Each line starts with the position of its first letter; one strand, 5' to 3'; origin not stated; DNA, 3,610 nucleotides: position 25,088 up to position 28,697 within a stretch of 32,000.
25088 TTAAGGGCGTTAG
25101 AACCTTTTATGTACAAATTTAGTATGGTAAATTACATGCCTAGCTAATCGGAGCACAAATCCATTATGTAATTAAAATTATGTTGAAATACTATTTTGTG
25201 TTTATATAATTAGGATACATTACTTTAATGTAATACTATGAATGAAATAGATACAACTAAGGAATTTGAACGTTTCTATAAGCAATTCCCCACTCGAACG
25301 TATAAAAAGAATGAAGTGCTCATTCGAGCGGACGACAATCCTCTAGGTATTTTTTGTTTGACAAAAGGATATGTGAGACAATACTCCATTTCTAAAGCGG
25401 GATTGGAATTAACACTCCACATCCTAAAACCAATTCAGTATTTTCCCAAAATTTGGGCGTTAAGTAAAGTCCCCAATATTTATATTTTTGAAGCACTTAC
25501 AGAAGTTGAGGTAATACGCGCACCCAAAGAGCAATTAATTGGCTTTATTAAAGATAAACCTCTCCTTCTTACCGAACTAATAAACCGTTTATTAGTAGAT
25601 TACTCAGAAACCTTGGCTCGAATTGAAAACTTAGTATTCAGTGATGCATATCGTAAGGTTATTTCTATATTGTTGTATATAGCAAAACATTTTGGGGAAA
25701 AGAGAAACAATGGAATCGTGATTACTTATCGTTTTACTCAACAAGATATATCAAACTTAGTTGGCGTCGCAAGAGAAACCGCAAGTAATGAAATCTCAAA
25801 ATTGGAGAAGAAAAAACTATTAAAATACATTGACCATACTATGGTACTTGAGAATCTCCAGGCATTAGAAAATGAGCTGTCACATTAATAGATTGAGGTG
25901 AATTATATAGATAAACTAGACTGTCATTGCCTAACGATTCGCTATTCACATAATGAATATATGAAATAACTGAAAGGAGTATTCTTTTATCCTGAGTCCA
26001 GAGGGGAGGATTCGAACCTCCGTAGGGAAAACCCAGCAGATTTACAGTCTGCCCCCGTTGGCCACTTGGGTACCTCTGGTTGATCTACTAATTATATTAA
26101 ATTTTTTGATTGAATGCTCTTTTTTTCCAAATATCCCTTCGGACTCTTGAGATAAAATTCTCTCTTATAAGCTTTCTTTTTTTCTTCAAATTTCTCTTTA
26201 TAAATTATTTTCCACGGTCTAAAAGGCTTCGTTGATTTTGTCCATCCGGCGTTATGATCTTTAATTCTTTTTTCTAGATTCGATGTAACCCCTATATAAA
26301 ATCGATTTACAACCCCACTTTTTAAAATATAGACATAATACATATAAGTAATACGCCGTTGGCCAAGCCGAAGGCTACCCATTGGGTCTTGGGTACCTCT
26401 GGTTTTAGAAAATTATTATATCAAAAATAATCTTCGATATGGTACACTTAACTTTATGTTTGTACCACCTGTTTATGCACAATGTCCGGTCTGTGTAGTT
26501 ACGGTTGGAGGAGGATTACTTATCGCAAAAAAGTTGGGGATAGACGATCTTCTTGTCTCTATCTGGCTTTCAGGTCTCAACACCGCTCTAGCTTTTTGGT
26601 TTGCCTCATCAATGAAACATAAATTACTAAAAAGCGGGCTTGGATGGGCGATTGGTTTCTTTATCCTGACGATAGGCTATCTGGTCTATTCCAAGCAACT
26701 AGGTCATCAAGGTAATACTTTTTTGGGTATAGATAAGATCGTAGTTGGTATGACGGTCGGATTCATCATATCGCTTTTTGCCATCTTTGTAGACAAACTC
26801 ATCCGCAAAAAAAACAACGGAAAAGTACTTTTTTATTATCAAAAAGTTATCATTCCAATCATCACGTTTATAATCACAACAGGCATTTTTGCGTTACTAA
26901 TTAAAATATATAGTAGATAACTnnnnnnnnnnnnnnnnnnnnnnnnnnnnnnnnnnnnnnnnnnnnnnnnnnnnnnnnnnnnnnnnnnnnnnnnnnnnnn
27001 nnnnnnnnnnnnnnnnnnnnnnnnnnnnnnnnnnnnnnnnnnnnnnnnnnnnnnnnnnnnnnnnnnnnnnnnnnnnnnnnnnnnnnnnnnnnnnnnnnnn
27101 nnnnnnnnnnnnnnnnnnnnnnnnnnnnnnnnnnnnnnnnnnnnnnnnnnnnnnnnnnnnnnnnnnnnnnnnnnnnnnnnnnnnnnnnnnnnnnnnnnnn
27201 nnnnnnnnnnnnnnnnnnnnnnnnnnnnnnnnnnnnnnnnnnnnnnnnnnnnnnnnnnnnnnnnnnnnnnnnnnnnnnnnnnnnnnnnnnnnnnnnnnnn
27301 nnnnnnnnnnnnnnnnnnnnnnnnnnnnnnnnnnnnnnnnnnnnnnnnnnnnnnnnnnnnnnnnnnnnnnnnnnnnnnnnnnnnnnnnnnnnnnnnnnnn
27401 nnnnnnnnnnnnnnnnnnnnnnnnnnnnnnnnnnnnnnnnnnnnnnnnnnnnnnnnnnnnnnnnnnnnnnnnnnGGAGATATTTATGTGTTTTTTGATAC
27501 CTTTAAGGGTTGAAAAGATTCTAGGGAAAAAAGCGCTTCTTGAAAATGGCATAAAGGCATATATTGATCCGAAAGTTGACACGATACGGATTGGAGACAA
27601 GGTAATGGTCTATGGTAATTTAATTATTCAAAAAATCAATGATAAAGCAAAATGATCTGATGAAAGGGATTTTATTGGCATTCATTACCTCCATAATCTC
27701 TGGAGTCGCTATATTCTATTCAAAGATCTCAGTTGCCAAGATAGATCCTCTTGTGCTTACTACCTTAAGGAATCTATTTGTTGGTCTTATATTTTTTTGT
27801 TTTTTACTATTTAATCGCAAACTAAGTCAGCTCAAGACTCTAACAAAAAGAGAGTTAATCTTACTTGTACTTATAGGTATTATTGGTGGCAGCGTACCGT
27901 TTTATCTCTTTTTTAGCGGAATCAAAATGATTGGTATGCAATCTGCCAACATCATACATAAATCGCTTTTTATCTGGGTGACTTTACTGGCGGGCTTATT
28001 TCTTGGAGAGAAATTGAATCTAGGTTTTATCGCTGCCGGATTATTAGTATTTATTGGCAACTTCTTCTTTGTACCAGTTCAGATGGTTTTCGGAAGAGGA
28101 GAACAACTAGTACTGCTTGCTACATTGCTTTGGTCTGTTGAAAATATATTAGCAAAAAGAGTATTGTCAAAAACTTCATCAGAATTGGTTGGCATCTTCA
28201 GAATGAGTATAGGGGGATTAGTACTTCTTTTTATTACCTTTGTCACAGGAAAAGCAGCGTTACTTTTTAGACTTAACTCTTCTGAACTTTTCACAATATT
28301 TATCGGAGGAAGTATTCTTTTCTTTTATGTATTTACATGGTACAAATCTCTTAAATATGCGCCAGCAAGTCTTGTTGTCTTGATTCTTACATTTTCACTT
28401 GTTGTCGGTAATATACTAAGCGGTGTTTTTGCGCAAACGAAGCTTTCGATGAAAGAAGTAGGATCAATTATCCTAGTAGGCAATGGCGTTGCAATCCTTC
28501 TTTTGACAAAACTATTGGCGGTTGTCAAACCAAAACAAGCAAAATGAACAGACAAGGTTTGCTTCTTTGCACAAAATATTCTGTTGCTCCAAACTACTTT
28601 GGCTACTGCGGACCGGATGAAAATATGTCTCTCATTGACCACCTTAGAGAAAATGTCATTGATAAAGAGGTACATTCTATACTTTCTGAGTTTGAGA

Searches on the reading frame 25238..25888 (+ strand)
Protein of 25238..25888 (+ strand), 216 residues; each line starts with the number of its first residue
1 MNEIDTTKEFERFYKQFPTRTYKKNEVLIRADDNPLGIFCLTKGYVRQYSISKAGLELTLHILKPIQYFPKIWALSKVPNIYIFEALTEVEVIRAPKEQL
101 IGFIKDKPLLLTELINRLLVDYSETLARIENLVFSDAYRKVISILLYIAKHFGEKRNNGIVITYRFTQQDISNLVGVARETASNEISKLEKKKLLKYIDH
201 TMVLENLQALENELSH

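Call 6: search_protein_families(library=pfam, proteins=[window:25238-25888:+], max_evalue=0.01)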
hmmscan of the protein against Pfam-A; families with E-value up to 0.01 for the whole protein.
window:25238-25888:+ (216 aa): 4 families
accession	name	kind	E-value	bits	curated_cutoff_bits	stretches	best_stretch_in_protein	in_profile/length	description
PF13545.12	HTH_Crp_2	-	1e-11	45.1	27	1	140-212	2-69/70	Crp-like helix-turn-helix domain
PF00027.35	cNMP_binding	-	1.6e-11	44.4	27.5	1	20-105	2-87/89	Cyclic nucleotide-binding domain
PF00325.26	Crp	-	3e-05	24.1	21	1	166-195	3-32/32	Bacterial regulatory proteins, crp family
PF12802.13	MarR_2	-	0.0045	17.5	27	0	166-197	21-52/61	MarR family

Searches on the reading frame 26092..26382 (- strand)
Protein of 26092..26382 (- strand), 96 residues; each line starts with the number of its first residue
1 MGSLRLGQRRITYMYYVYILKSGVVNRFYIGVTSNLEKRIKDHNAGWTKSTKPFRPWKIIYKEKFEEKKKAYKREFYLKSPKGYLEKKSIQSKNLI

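Call 6: search_protein_families(library=pfam, proteins=[window:26092-26382:-], max_evalue=0.01)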
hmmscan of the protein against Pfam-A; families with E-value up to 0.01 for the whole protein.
window:26092-26382:- (96 aa): 2 families
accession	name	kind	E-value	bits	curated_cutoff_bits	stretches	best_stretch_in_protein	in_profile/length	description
PF01541.30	GIY-YIG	-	1.9e-16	60.5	22.6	1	14-82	1-72/78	GIY-YIG catalytic domain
PF10544.15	T5orf172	-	3.6e-05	24.6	20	1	16-73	2-58/101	T5orf172 domain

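Call 51: search_protein_families(library=ncbifam, proteins=[window:26092-26382:-], max_evalue=0.01)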
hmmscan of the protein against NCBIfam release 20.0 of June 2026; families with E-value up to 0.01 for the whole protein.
window:26092-26382:- (96 aa): 1 family
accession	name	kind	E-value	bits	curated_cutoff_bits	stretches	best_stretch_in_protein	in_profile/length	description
TIGR01453.1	grpIintron_endo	subfamily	0.0028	17.7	56.05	1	17-51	4-38/215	group I intron endonuclease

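Call 52: search_protein_families(library=phrogs, proteins=[window:26092-26382:-], max_evalue=0.01)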
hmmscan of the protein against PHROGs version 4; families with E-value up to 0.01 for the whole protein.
window:26092-26382:- (96 aa): 3 families
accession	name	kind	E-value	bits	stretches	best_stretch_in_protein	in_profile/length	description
phrog_314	-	DNA, RNA and nucleotide metabolism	5e-05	23.4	1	10-77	174-248/574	homing endonuclease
phrog_7168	-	DNA, RNA and nucleotide metabolism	0.0011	19.5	1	14-45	1-32/284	homing endonuclease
phrog_5123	-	DNA, RNA and nucleotide metabolism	0.0014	19.6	1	14-46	1-33/152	homing endonuclease with GIY-YIG motif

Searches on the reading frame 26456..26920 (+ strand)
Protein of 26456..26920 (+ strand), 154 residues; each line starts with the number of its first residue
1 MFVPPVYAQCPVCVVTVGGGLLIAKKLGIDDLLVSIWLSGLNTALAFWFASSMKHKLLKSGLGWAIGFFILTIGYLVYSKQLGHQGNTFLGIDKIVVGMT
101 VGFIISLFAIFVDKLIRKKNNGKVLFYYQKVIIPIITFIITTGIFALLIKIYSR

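Call 7: search_protein_families(library=pfam, proteins=[window:26456-26920:+], max_evalue=0.01)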
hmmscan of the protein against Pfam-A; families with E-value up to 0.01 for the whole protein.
window:26456-26920:+ (154 aa): 1 family
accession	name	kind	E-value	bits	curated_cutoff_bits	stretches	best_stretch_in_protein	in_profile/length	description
PF02378.23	PTS_EIIC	-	0.00045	19.8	30.7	1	45-151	57-175/319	Phosphotransferase system, EIIC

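Call 51: search_protein_families(library=ncbifam, proteins=[window:26456-26920:+], max_evalue=0.01)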
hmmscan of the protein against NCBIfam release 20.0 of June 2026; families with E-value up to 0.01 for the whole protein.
window:26456-26920:+ (154 aa): 0 families

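Call 54: find_encoding_contigs(protein=window:26456-26920:+, flank=10000, max_places=10)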
Protein window:26456-26920:+ (154 aa): 24 contigs read that carry it; 1 place shown.
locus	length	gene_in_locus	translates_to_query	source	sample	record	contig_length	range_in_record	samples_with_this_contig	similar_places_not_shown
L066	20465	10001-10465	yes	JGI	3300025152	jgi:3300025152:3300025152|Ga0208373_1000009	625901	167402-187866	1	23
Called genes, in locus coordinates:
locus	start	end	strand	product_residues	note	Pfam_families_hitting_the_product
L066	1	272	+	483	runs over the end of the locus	PF00391:PEP-utilizers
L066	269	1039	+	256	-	PF00561:Abhydrolase_1, PF12146:Hydrolase_4, PF20408:Abhydrolase_11 (faint), PF00326:Peptidase_S9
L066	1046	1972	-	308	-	PF00389:2-Hacid_dh, PF02826:2-Hacid_dh_C, PF03446:NAD_binding_2 (weak)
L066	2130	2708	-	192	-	-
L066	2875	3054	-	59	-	-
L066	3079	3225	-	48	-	PF18919:DUF5670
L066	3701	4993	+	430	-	-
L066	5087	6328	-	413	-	-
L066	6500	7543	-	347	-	PF00391:PEP-utilizers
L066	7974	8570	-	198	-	PF00702:Hydrolase, PF13419:HAD_2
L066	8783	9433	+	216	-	PF00027:cNMP_binding, PF13545:HTH_Crp_2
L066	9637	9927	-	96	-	PF01541:GIY-YIG, PF10544:T5orf172 (weak)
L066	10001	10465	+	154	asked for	-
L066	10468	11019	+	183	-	-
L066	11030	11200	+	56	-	PF01455:HupF_HypC (weak)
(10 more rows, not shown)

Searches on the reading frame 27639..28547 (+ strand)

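Call 7: search_protein_families(library=pfam, proteins=[window:27639-28547:+], max_evalue=0.01)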
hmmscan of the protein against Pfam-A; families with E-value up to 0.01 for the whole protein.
window:27639-28547:+ (302 aa): 1 family
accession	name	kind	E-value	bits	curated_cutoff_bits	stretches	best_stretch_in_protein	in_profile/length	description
PF00892.27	EamA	-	6.1e-34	117.7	28.2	2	8-144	1-133/135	EamA-like transporter family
